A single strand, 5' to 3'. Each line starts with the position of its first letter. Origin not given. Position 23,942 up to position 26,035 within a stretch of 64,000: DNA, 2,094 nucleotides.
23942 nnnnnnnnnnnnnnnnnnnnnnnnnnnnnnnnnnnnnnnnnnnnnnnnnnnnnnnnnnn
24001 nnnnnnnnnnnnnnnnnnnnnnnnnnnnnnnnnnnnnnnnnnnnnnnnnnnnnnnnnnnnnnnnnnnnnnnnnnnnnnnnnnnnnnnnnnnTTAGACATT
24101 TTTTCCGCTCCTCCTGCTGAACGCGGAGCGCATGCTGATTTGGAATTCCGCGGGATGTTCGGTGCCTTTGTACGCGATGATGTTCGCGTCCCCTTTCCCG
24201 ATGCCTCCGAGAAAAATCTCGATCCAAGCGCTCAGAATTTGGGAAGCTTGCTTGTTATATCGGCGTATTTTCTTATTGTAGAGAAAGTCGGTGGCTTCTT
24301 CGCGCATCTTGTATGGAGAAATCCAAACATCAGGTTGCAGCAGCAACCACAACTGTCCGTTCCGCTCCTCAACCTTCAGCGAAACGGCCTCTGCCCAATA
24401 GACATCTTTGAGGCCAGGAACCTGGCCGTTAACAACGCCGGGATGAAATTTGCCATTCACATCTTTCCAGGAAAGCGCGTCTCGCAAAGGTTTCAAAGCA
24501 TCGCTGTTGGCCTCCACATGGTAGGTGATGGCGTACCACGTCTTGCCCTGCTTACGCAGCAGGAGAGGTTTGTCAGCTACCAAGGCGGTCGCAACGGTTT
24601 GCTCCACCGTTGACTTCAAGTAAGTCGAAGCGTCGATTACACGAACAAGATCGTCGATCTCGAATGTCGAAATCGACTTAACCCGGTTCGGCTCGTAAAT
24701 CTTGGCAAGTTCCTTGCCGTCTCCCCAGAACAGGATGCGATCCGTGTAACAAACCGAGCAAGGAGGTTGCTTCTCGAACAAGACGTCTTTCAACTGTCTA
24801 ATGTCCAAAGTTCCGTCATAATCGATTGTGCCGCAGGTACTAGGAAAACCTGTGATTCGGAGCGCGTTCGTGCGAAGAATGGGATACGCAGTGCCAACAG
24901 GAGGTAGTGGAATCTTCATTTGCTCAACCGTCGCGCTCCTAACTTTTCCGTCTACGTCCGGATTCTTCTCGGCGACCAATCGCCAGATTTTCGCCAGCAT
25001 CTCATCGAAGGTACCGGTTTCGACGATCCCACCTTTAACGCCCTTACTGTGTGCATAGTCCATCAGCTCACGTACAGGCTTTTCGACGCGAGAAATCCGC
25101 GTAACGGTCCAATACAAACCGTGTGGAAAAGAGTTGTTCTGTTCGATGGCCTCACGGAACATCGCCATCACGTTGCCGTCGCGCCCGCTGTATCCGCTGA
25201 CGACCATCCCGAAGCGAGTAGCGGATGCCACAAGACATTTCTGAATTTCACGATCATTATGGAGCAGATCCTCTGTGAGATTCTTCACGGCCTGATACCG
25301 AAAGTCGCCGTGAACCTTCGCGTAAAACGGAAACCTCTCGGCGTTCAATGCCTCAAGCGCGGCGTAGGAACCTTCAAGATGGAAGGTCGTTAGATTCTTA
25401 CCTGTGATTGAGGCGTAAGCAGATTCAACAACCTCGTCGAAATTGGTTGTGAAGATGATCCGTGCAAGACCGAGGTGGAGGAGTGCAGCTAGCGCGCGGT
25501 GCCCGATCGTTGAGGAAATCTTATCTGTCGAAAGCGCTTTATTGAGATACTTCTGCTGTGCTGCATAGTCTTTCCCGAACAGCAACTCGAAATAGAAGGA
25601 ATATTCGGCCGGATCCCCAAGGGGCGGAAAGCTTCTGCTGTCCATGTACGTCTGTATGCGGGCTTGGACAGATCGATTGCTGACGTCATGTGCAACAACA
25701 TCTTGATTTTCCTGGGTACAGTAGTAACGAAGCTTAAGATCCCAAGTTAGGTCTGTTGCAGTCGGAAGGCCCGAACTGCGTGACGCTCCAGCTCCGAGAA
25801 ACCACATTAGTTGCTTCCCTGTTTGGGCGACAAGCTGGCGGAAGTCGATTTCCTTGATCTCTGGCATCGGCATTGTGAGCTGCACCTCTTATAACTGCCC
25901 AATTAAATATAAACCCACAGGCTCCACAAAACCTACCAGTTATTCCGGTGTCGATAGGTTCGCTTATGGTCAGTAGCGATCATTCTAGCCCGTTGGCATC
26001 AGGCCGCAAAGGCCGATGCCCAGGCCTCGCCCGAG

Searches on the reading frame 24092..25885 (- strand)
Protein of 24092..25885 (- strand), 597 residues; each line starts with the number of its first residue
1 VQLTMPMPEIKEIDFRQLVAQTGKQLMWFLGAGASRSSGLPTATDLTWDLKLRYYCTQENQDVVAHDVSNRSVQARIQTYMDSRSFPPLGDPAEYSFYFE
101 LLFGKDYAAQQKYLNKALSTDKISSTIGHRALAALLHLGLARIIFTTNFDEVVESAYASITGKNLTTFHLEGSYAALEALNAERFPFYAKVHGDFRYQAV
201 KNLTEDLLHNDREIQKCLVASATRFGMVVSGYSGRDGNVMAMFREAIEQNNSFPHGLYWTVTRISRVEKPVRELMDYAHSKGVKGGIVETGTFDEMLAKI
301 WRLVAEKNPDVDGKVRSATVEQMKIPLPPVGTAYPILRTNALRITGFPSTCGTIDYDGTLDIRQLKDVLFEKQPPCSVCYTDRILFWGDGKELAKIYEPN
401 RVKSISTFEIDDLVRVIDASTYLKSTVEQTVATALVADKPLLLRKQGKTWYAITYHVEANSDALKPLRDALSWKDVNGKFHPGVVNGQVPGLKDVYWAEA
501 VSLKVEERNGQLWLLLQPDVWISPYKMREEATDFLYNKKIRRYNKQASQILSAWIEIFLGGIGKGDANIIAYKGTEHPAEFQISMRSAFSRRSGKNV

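Call 7: search_protein_families(library=pfam, proteins=[window:24092-25885:-], max_evalue=0.1)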
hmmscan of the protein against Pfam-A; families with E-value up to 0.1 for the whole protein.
window:24092-25885:- (597 aa): 1 family
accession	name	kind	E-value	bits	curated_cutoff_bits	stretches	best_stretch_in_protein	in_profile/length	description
PF13289.12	SIR2_2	-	3.8e-14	53.4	24.5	1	143-268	2-125/141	SIR2-like domain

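Call 8: search_protein_families(library=padloc, proteins=[window:24092-25885:-], max_evalue=0.01)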
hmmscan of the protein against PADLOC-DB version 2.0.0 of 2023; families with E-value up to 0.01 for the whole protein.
window:24092-25885:- (597 aa): 10 families
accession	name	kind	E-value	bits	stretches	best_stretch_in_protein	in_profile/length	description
PDLC02419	Aga_SIR2-PNTD1-PNTD2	-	2e-196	652.1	1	20-593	2-557/558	Class I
PDLC02401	Aga_SIR2-PNTD1-PNTD2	-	2.6e-174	578.9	1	46-593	1-523/524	Class I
PDLC02420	Aga_SIR2-PNTD1-PNTD2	-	5.7e-74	247.9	1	21-558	16-511/1010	Class I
PDLC02384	pAgo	-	1.1e-58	197.3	1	16-590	12-545/1030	-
PDLC02402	Aga_SIR2-PNTD1-PNTD2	-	2.8e-26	89.9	1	18-309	8-295/876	Class I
PDLC05061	PDC-S65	-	7.3e-23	79.7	1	29-284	36-275/592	-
PDLC05060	PDC-S65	-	5.9e-13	46.5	1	111-259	17-160/503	-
PDLC02418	Aga_SIR2-Kinase-PNTD1-PNTD2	-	1.9e-08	31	1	190-308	34-154/756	Class I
PDLC04093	SIR2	-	0.0016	15.5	0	14-44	13-42/395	-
PDLC02408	Aga_SIR2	-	0.0051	14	0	23-53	5-35/343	Class II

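Call 9: search_protein_families(library=ncbifam, proteins=[window:24092-25885:-], max_evalue=0.01)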
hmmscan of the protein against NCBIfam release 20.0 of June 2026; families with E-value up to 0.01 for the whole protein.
window:24092-25885:- (597 aa): 1 family
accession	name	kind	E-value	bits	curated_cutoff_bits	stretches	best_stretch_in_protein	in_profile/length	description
NF001753.0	PRK00481.1-3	subfamily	0.008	15.2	243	0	117-156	69-108/252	NAD-dependent protein deacylase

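Call 89: search_solved_structures(query=window:24092-25873:-, max_evalue=0.00001)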
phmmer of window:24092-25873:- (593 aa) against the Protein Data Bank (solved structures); distinct sequences matched with E-value up to 0.00001: 3.
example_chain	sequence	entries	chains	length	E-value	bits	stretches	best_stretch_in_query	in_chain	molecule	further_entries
8in8_B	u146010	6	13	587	6.2e-199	665.3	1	8-588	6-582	Sir2 superfamily protein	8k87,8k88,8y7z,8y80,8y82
8jl0_A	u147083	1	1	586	6.5e-199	665.3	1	8-588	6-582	Sir2 superfamily protein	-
8jkz_A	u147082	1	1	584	8.1e-199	664.9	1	8-587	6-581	Sir2 superfamily protein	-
